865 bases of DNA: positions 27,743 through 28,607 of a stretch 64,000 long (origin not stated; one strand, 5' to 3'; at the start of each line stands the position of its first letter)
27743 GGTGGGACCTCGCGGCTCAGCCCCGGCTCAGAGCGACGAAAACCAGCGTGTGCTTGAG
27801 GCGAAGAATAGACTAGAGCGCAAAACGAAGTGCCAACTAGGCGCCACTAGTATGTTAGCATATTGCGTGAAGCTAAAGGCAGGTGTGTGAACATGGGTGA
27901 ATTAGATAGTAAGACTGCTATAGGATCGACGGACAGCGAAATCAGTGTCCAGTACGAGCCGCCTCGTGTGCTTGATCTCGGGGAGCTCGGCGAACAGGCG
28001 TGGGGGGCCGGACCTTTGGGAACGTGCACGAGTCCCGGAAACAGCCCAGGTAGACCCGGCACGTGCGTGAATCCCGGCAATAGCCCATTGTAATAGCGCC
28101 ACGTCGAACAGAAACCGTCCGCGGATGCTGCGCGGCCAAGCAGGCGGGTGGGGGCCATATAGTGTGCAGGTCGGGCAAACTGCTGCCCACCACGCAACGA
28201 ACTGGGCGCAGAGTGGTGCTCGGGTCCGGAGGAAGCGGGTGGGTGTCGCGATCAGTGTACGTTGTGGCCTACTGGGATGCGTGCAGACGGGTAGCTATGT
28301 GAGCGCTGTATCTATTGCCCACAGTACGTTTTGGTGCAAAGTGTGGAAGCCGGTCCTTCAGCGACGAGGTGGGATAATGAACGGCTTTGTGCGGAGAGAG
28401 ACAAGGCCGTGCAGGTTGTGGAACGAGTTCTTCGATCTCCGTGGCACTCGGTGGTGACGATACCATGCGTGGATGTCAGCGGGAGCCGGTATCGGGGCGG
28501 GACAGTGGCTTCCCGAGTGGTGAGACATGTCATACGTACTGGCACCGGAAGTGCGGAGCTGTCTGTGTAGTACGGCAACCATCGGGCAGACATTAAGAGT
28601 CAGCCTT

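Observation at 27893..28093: Candidate precursor peptide with tandem '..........' repeats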

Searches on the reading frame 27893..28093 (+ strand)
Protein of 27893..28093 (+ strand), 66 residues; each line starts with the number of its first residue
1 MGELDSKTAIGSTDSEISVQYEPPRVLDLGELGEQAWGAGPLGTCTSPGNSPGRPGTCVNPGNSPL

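Call 6: search_protein_families(library=ncbifam, proteins=[window:27893-28093:+], max_evalue=0.01)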
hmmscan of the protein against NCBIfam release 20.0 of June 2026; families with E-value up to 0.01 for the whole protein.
window:27893-28093:+ (66 aa): 0 families

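Call 7: search_protein_families(library=pfam, proteins=[window:27893-28093:+], max_evalue=0.01)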
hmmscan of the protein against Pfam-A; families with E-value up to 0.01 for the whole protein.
window:27893-28093:+ (66 aa): 0 families

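Call 9: find_homologous_proteins(query=window:27893-28090:+, max_evalue=10)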
Query seq(66 aa) (66 aa): 1 proteins with E <= 10 among 2 candidates.
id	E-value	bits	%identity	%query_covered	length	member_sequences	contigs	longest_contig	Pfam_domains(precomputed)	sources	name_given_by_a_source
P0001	2.7e-37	143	100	100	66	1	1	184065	-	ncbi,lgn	-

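Call 21: search_protein_representatives(protein=window:27893-28090:+)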
Query: 66 residues. Proteins with E-value up to 0.001 (for the whole library): 5; up to 1e-10: 2; up to 1e-30: 1. The best 5 are listed.
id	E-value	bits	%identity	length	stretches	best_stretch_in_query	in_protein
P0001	8.6e-38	143.1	100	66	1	1-66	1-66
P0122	2.9e-12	62.2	60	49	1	20-66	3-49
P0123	3.3e-08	49.4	53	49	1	20-66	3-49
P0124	5.6e-07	45.5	43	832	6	12-38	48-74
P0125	4.1e-05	39.6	50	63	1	13-66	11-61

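Call 23: find_encoding_contigs(protein=P0122, flank=10000)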
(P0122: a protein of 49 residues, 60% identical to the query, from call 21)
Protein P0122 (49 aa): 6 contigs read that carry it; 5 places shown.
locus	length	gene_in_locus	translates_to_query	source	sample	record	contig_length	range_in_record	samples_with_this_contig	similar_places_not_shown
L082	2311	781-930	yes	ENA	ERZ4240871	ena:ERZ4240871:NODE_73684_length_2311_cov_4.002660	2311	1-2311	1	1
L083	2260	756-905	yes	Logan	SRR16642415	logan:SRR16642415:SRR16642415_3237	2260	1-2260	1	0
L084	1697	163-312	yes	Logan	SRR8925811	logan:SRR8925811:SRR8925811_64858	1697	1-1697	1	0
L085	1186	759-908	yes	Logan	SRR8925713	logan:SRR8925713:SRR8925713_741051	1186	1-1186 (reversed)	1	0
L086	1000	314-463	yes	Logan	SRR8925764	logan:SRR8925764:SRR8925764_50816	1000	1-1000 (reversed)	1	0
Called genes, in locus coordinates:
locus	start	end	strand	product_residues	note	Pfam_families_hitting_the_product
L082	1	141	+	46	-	?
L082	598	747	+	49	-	-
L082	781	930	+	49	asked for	-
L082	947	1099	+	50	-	-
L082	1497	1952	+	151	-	PF05402:PqqD (weak)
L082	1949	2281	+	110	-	-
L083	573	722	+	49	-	-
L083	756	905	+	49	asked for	-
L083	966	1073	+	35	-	-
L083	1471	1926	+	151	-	PF05402:PqqD (weak)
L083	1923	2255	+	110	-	-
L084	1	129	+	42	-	?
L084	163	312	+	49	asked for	-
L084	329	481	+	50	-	-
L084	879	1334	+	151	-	PF05402:PqqD (weak)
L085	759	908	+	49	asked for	-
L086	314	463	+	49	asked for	-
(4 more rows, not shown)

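Call 24: find_encoding_contigs(protein=P0123, flank=10000)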
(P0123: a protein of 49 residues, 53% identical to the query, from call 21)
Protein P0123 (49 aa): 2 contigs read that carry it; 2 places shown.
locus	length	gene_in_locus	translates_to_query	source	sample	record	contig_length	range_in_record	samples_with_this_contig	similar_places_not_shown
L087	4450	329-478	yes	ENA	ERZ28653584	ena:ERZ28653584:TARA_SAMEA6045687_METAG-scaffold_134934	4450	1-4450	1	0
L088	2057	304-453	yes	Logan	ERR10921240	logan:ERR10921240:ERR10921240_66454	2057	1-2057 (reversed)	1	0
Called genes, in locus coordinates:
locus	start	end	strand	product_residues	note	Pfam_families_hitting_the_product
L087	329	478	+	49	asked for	-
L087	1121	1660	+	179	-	PF05402:PqqD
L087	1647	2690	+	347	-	PF13353:Fer4_12, PF04055:Radical_SAM, PF13186:SPASM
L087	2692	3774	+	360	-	PF04055:Radical_SAM, PF13353:Fer4_12 (weak), PF13186:SPASM (weak)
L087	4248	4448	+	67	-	?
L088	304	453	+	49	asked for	-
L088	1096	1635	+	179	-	PF05402:PqqD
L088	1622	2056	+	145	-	?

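Call 25: find_encoding_contigs(protein=P0125, flank=10000)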
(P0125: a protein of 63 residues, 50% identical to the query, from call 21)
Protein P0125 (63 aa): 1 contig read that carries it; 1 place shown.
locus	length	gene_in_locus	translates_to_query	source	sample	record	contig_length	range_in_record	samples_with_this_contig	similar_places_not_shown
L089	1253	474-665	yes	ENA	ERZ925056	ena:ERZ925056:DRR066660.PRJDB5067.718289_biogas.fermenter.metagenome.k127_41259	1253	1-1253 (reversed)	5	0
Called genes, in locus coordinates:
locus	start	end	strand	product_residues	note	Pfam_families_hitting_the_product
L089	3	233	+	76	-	?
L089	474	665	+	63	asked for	-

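Call 30: search_protein_families(library=ncbifam, proteins=[window:27893-28090:+], max_evalue=10)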
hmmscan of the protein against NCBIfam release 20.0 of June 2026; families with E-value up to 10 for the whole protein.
window:27893-28090:+ (66 aa): 0 families

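Call 36: find_homologous_proteins(query=A2, max_evalue=10)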
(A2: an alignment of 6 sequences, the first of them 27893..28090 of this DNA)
Query A2 (6 sequences) (66 aa, profile of the alignment): 8 proteins with E <= 10 among 256 candidates.
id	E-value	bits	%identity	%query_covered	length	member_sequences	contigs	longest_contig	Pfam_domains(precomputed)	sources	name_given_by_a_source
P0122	6.1e-25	105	61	70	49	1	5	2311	-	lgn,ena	-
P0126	1.5e-24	103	59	70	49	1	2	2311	-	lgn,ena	-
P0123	3.5e-23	99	53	71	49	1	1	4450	-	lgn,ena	-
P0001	4.0e-22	96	100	100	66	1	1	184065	-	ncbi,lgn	-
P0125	3.1e-16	77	46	80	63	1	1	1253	-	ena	-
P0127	7.6e-14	69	45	79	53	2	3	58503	-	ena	-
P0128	1.1e-13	69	45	79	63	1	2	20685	-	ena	-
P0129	6.0e-13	66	52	47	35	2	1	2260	-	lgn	-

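Call 39: find_encoding_contigs(protein=P0127, flank=10000, max_places=3)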
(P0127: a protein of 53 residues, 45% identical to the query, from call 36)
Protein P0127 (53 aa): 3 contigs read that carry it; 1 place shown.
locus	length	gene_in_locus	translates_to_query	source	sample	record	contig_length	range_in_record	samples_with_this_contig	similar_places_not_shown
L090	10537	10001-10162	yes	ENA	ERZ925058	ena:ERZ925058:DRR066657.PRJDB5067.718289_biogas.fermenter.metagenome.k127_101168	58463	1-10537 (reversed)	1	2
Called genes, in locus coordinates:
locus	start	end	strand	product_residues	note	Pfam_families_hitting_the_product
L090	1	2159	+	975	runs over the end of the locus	-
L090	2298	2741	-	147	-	PF02632:BioY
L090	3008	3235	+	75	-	-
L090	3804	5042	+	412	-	PF14907:NTP_transf_5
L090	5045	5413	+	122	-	-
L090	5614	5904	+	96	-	PF05402:PqqD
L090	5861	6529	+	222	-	PF05402:PqqD (weak)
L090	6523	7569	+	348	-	PF04055:Radical_SAM, PF13186:SPASM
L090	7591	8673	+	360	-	PF04055:Radical_SAM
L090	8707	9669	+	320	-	PF27840:ScmC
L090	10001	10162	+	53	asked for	-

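Call 40: find_encoding_contigs(protein=P0128, flank=10000, max_places=3)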
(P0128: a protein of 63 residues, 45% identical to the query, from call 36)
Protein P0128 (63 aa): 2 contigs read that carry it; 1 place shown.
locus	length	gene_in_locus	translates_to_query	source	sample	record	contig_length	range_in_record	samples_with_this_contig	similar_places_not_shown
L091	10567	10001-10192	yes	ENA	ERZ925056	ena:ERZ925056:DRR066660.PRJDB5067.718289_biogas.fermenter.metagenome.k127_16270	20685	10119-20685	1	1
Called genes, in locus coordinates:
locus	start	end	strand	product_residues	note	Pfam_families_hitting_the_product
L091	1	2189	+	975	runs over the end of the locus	-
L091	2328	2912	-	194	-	PF02632:BioY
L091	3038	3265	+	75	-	-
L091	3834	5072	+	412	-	PF14907:NTP_transf_5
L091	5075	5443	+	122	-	-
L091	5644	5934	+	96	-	PF05402:PqqD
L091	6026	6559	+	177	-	PF05402:PqqD (weak)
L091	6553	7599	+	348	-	PF04055:Radical_SAM, PF13186:SPASM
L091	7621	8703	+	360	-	PF04055:Radical_SAM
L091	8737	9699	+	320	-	PF27840:ScmC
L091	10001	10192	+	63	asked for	-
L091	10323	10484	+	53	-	-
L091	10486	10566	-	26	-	?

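Call 42: list_cluster_members(proteins=[P0001, P0002, P0127])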
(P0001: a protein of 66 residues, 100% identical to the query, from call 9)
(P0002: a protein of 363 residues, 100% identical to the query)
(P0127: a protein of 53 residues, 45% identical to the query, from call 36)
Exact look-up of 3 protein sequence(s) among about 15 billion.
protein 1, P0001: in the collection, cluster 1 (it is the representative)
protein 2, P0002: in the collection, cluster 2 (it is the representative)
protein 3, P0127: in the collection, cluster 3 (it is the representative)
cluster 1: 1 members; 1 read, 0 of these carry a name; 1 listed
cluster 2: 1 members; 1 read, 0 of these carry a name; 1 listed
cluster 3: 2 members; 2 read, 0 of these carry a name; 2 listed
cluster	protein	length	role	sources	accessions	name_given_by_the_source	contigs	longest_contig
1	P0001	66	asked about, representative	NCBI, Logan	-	-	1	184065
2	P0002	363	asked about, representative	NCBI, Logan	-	-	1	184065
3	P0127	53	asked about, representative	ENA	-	-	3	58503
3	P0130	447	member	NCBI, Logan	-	-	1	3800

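Call 65: find_related_loci(query=A3, collection=metagenome_contigs, flank=10000)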
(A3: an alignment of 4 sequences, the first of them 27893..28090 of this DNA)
Query A3 (66 aa) in metagenome_contigs; peptide patterns used: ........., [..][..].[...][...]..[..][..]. (x = any residue, [..] = any of these).
215 stretches matched a pattern, but none encodes a relative of the query by tblastn (E <= 1e-3).

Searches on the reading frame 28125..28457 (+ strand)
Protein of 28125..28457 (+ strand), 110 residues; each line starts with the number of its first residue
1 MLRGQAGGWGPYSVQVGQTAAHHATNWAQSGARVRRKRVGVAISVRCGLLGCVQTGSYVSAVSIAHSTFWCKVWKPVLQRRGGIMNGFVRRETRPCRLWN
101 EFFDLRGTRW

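Call 52: search_protein_families(library=pfam, proteins=[window:28125-28457:+], max_evalue=0.001)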
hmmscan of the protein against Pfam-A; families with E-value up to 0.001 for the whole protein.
window:28125-28457:+ (110 aa): 0 families
